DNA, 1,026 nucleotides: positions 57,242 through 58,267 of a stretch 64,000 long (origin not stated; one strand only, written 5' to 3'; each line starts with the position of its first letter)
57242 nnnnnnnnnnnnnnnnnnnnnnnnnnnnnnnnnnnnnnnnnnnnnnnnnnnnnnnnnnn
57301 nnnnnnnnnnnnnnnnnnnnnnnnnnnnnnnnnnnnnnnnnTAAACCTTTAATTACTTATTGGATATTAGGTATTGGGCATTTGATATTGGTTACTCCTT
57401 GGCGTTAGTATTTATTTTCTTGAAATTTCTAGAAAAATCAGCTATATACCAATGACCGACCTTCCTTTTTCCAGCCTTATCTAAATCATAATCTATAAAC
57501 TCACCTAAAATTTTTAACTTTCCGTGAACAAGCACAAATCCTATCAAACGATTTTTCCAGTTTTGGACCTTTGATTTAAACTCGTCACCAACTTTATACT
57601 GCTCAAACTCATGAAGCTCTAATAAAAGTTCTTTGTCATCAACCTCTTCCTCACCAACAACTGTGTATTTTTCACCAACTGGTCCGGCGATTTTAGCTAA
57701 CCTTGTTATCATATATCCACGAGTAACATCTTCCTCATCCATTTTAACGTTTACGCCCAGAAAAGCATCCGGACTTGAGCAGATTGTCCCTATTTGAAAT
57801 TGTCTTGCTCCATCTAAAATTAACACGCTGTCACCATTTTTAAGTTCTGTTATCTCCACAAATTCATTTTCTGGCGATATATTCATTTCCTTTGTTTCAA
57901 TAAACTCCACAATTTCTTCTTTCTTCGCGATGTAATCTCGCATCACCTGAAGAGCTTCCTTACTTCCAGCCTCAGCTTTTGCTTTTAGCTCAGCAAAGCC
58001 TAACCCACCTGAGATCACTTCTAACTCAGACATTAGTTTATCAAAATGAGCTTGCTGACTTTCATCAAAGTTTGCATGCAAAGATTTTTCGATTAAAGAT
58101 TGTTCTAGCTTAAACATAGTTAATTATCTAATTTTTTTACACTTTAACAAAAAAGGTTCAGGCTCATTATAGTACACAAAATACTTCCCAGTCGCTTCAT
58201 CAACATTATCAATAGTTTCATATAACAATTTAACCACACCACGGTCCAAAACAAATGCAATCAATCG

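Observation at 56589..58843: Second locus of the modular paralog family (three members) next to murI and rseP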

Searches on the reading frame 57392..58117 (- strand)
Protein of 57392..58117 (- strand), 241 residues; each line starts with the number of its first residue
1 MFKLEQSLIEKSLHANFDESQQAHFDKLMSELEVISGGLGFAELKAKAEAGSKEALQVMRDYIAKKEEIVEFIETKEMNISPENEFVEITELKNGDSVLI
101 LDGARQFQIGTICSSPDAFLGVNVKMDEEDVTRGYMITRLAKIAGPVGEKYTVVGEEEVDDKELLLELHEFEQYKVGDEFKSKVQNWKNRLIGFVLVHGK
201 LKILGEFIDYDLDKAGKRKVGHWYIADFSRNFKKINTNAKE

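Call 4: search_protein_families(library=pfam, proteins=[window:57392-58117:-], max_evalue=1)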
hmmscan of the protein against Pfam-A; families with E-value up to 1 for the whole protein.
window:57392-58117:- (241 aa): 0 families

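Call 6: search_protein_families(library=ncbifam, proteins=[window:57392-58117:-], max_evalue=1)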
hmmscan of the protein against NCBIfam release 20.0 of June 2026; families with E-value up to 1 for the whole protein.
window:57392-58117:- (241 aa): 1 family
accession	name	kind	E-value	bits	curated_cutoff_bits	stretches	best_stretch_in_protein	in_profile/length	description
NF009633.0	PRK13149.2-4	equivalog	0.09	13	114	1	133-163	32-64/68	H/ACA RNA-protein complex component Gar1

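Call 7: find_homologous_proteins(query=window:57392-58117:-)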
Query window:57392-58117:- (241 aa): 56 proteins with E <= 0.001 among 716 candidates.
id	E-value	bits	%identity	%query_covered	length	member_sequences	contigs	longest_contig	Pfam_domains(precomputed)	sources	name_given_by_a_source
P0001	5.8e-152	522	100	100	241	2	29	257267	-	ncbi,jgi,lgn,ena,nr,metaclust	ncbi:hypothetical protein HN858_02290 [Candidatus Falkowbacteria bacterium]|jgi:hypothetical protein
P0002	2.0e-63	232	57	98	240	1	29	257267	-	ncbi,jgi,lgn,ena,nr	ncbi:hypothetical protein HN858_02295 [Candidatus Falkowbacteria bacterium]|jgi:hypothetical protein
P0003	1.1e-51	194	54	98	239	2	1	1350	-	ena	-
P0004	1.1e-48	184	49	98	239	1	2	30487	-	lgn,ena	-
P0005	2.1e-48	183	66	63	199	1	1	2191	-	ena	-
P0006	3.5e-47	179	53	88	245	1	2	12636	-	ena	-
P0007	3.2e-37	147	51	75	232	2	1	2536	-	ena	-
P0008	5.7e-33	133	66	46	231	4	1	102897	-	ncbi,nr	ncbi:hypothetical protein HOM83_01460 [Candidatus Falkowbacteria bacterium]|nr:hypothetical protein 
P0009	3.3e-32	130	43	76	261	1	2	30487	-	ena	-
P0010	5.1e-32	130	72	43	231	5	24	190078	-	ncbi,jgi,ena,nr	ncbi:hypothetical protein HN858_05150 [Candidatus Falkowbacteria bacterium]|jgi:hypothetical protein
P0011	6.5e-32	129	44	97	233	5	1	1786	-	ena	-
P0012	7.4e-32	129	73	42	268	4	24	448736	-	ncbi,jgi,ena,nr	ncbi:hypothetical protein HN858_03820 [Candidatus Falkowbacteria bacterium]|jgi:hypothetical protein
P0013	1.9e-31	128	63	45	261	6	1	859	-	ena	-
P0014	4.0e-31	127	72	43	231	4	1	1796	-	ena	-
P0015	5.3e-30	123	89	30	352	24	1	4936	-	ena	-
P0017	4.7e-29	120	72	39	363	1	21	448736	-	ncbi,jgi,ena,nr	ncbi:hypothetical protein HN858_00880 [Candidatus Falkowbacteria bacterium]|jgi:hypothetical protein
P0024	4.0e-27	114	52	62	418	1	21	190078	PF23410.5,PF25174.2,PF24805.2,PF23381.2,PF24817.2,PF24796.2,PF08450.19,PF25172.2,PF24807.2,PF26550.2,PF00400.39,PF23414.2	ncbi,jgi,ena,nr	ncbi:WD40 repeat domain-containing protein [Candidatus Falkowbacteria bacterium]|jgi:WD40 repeat pro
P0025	4.2e-27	113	71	37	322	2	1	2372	-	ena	-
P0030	6.1e-27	113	79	32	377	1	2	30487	-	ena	-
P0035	2.7e-26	111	80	31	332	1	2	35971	-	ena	-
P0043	3.8e-25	107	76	32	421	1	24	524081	-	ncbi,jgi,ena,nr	ncbi:hypothetical protein HN858_05490 [Candidatus Falkowbacteria bacterium]|jgi:hypothetical protein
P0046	9.4e-24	102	74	32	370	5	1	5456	-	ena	-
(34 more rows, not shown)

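Call 16: find_encoding_contigs(protein=P0024, flank=10000, max_places=3)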
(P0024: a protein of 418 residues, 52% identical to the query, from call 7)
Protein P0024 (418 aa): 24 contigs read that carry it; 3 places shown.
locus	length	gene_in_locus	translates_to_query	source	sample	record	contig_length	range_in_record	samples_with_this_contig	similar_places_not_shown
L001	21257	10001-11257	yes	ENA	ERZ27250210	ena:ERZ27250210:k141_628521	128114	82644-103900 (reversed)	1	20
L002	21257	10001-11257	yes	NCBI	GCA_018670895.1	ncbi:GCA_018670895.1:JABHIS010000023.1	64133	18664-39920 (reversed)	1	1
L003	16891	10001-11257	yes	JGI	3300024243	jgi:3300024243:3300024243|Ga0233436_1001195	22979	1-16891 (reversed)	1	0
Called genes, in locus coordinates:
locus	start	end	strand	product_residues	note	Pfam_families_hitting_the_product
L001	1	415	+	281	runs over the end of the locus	PF00181:Ribosomal_L2_N, PF03947:Ribosomal_L2_C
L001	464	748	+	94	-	PF00203:Ribosomal_S19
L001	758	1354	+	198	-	PF00237:Ribosomal_L22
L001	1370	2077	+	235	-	PF07650:KH_2, PF00189:Ribosomal_S3_C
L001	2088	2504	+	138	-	PF00252:Ribosomal_L16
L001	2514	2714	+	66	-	PF00831:Ribosomal_L29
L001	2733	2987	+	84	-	PF00366:Ribosomal_S17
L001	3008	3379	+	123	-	PF00238:Ribosomal_L14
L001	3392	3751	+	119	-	PF17136:ribosomal_L24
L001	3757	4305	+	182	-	PF00281:Ribosomal_L5, PF00673:Ribosomal_L5_C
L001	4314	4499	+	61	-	PF00253:Ribosomal_S14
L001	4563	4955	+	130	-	PF00410:Ribosomal_S8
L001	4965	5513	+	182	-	PF00347:Ribosomal_L6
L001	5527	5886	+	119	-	PF00861:Ribosomal_L18p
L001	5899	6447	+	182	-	PF00333:Ribosomal_S5, PF03719:Ribosomal_S5_C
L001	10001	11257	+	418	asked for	PF08450:SGL (faint), PF24817:WD40_WDHD1_1st (faint), PF23414:Beta-prop_EML_2 (faint), PF00400:WD40 (faint), PF24805:EIF3I (faint), PF25174:Beta-prop_THOC3 (faint), PF24807:WD40_CDC20-Fz (weak), PF23381:Beta-prop_IFT122_1st, +4 more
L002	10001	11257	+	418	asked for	PF08450:SGL (faint), PF24817:WD40_WDHD1_1st (faint), PF23414:Beta-prop_EML_2 (faint), PF00400:WD40 (faint), PF24805:EIF3I (faint), PF25174:Beta-prop_THOC3 (faint), PF24807:WD40_CDC20-Fz (weak), PF23381:Beta-prop_IFT122_1st, +4 more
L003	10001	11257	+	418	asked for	PF08450:SGL (faint), PF24817:WD40_WDHD1_1st (faint), PF23414:Beta-prop_EML_2 (faint), PF00400:WD40 (faint), PF24805:EIF3I (faint), PF25174:Beta-prop_THOC3 (faint), PF24807:WD40_CDC20-Fz (weak), PF23381:Beta-prop_IFT122_1st, +4 more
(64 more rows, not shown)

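Call 20: predict_structure(alignment_id=A2)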
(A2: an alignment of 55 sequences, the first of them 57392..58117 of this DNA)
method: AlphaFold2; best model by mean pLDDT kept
length: 241 residues; sequences in the alignment: 55
mean_pLDDT: 87.5   pTM: 0.69
mean pLDDT of the five models: 87.5, 85.7, 85.6, 84.8, 84.4
residues with pLDDT >= 90: 142; 70-90: 74; 50-70: 22; < 50: 3
segments of 3 or more residues with pLDDT < 50: none
pLDDT, mean of each block of 10 residues (from residue 1): 72 83 87 90 93 94 91 79 67 94 87 77 90 92 94 78 92 94 95 94 93 87 96 83 41
secondary structure, 60 per line:
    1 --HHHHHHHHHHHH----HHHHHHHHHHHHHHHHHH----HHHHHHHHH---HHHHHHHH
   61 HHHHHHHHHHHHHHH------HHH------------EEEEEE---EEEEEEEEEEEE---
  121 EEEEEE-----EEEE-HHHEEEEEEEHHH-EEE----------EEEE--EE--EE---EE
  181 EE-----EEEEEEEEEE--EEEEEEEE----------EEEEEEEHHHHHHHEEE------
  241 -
elements in order: H3-14 H19-36 H41-49 H53-75 E97-102 E106-117 E121-126 E132-135 E140-146 E151-153 E164-167 E179-182 E188-197 E200-207 E218-224 H225-231 E232-234

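Call 31: search_protein_families(library=pfam, proteins=[P0015, P0017, P0025, P0030, P0035, P0043, P0046, P0012, P0009, P0010], max_evalue=0.1)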
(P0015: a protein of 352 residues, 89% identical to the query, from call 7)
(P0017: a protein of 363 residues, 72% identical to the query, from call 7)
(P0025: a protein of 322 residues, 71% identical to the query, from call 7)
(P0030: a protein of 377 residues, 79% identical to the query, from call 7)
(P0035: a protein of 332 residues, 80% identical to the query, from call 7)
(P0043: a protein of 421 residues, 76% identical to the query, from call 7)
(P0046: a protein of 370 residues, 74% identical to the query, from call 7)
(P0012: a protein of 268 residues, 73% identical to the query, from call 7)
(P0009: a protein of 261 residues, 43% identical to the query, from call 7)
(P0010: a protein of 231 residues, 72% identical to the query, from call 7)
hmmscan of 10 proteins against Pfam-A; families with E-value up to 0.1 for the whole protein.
P0015 (352 aa): 0 families

P0017 (363 aa): 1 family
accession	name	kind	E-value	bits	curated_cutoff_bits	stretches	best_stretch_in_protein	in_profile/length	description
PF07747.17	MTH865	-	0.076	13.2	25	0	65-101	3-38/70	MTH865-like family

P0025 (322 aa): 1 family
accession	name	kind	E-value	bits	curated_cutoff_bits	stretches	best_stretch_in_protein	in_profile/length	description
PF15943.11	YdaS_toxin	-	0.016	15.4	30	0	59-90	16-48/65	Bacterial toxin YdaS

P0030 (377 aa): 0 families

P0035 (332 aa): 0 families

P0043 (421 aa): 3 families
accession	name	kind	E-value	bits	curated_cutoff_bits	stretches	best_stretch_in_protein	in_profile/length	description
PF18101.7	Pan3_PK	-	0.012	16.1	25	1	6-64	20-78/138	Pan3 Pseudokinase domain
PF10364.14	NKWYS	-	0.027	14.8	25.1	1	245-293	77-125/139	Putative capsular polysaccharide synthesis protein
PF23749.1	DUF7165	-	0.082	12.1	26.7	0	333-408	92-164/442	Domain of unknown function (DUF7165)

P0046 (370 aa): 1 family
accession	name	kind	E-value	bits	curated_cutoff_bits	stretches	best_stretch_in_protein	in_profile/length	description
PF11657.13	Activator-TraM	-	0.049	14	24.4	0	11-64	34-86/142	Transcriptional activator TraM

P0012 (268 aa): 0 families

P0009 (261 aa): 1 family
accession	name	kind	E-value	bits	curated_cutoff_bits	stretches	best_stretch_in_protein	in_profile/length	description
PF18101.7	Pan3_PK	-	0.051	14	25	1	10-65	24-79/138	Pan3 Pseudokinase domain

P0010 (231 aa): 2 families
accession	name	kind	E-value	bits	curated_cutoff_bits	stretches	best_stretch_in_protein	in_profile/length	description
PF00467.35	KOW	-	0.03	14.6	22.3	1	90-115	1-26/32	KOW motif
PF11657.13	Activator-TraM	-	0.082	13.3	24.4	0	7-65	29-86/142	Transcriptional activator TraM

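Call 32: find_encoding_contigs(protein=P0017, flank=10000, max_places=1)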
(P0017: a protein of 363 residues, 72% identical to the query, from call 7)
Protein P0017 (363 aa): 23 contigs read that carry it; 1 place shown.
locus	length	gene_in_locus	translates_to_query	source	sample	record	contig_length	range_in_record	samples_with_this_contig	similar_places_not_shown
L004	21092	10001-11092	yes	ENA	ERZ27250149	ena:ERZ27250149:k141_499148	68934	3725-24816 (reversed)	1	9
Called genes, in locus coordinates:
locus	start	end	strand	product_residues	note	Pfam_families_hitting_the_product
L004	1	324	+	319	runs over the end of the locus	PF00231:ATP-synt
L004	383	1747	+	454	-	PF02874:ATP-synt_ab_N, PF00006:ATP-synt_ab, PF22919:ATP-synt_VA_C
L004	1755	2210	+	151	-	PF02823:ATP-synt_DE_N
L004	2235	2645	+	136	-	PF20393:Pro_CA_2, PF00484:Pro_CA (faint)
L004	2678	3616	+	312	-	PF20393:Pro_CA_2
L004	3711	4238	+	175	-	PF02674:Colicin_V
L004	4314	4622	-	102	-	-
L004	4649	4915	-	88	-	-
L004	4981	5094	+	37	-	-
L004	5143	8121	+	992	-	PF00580:UvrD-helicase, PF13245:AAA_19, PF13604:AAA_30 (faint), PF13087:AAA_12 (faint), PF13361:UvrD_C, PF13538:UvrD_C_2 (faint), PF12705:PDDEXK_1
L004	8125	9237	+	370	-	-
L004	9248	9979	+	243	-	-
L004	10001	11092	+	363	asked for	-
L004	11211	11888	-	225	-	-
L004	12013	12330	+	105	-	PF05258:DciA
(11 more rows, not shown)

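Call 33: find_encoding_contigs(protein=P0043, flank=10000, max_places=1)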
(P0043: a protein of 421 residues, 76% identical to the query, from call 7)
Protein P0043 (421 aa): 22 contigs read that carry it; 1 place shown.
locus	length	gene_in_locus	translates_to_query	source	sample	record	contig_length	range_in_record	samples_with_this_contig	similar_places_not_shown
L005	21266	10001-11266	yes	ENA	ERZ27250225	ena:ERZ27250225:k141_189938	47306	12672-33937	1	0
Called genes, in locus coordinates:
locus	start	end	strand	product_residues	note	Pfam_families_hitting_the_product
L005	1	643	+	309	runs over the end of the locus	PF01795:Methyltransf_5, PF13847:Methyltransf_31 (faint)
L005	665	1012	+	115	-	-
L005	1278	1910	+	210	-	PF08668:HDOD (weak), PF13487:HD_5 (faint), PF01966:HD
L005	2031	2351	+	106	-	-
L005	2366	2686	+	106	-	-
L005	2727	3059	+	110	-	-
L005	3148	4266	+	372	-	PF01702:TGT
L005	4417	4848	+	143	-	-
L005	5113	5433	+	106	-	-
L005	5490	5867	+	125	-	PF05635:23S_rRNA_IVP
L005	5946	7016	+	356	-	-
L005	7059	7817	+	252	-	PF01145:Band_7, PF13421:Band_7_1 (weak)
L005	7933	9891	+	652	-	PF03717:PBP_dimer, PF00905:Transpeptidase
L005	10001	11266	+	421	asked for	-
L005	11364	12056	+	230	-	-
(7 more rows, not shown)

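Call 42: find_encoding_contigs(protein=P0004, flank=10000, max_places=2)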
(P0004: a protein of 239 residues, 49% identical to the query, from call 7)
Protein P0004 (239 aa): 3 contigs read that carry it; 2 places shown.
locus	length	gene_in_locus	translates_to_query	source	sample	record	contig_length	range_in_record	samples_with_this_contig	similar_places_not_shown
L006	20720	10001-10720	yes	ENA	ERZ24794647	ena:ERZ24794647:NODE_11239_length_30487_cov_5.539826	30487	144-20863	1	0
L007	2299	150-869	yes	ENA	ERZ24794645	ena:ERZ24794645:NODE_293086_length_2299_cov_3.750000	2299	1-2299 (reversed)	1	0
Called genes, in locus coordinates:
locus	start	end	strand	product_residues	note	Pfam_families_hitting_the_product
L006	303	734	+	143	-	PF02381:MraZ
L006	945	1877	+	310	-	PF01795:Methyltransf_5, PF13847:Methyltransf_31 (faint)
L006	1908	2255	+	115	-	-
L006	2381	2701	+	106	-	-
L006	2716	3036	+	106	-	-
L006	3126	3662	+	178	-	-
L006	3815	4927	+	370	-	PF01702:TGT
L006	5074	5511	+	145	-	-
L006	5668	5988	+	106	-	-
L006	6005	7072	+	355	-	-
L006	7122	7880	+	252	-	PF01145:Band_7, PF13421:Band_7_1 (weak)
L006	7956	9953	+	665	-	PF03717:PBP_dimer, PF00905:Transpeptidase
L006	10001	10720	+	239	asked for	-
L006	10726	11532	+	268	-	-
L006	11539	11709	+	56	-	-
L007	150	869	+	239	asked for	-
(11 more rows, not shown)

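Call 43: find_encoding_contigs(protein=P0008, flank=10000, max_places=2)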
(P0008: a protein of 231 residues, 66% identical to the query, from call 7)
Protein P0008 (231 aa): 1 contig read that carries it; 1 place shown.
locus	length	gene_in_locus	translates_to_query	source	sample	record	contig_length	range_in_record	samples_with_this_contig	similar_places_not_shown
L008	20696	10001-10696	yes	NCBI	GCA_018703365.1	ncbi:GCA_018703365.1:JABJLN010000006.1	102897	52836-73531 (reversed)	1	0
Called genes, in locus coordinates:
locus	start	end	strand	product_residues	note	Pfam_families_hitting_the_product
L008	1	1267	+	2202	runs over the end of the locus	PF11617:Cu-binding_MopE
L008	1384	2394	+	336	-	PF04055:Radical_SAM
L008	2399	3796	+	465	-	PF04932:Wzy_C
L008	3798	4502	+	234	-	PF02353:CMAS (weak), PF13489:Methyltransf_23, PF08003:Methyltransf_9 (weak), PF07021:MetW (weak), PF13847:Methyltransf_31, PF08241:Methyltransf_11, PF08242:Methyltransf_12, PF13649:Methyltransf_25, +2 more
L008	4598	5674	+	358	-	PF13439:Glyco_transf_4, PF13579:Glyco_trans_4_4, PF20706:GT4-conflict, PF00534:Glycos_transf_1, PF13692:Glyco_trans_1_4, PF13524:Glyco_trans_1_2 (weak)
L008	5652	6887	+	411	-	PF13439:Glyco_transf_4, PF13579:Glyco_trans_4_4, PF00534:Glycos_transf_1, PF13692:Glyco_trans_1_4, PF13524:Glyco_trans_1_2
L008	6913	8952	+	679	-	PF14885:GHL15, PF01839:FG-GAP (faint), PF13517:FG-GAP_3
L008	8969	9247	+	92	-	-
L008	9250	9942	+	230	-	-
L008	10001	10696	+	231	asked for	-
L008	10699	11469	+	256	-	-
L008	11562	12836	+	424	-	-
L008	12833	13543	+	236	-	-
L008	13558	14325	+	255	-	-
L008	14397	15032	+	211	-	-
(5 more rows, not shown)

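Call 52: find_encoding_contigs(protein=P0006, flank=10000, max_places=2)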
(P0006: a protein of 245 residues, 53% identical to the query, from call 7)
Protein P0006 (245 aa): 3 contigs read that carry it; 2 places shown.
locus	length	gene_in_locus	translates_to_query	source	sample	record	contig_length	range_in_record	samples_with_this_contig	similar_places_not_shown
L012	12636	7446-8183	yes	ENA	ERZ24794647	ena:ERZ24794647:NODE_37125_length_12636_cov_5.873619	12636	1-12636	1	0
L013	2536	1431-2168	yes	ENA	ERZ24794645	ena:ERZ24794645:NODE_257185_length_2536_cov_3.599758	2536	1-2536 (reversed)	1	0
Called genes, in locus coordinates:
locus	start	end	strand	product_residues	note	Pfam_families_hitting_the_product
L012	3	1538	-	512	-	?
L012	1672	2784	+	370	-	PF26514:DUF8173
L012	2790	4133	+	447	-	PF02878:PGM_PMM_I, PF02879:PGM_PMM_II, PF02880:PGM_PMM_III, PF00408:PGM_PMM_IV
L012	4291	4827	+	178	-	-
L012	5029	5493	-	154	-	PF02502:LacAB_rpiB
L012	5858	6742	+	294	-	PF01177:Asp_Glu_race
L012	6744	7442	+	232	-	-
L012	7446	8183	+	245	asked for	-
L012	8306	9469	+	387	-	PF02163:Peptidase_M50, PF00595:PDZ (weak), PF13180:PDZ_2 (weak), PF17820:PDZ_6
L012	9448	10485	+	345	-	-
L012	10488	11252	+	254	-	-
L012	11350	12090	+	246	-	-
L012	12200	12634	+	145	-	?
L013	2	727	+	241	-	?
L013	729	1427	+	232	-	-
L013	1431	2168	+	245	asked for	-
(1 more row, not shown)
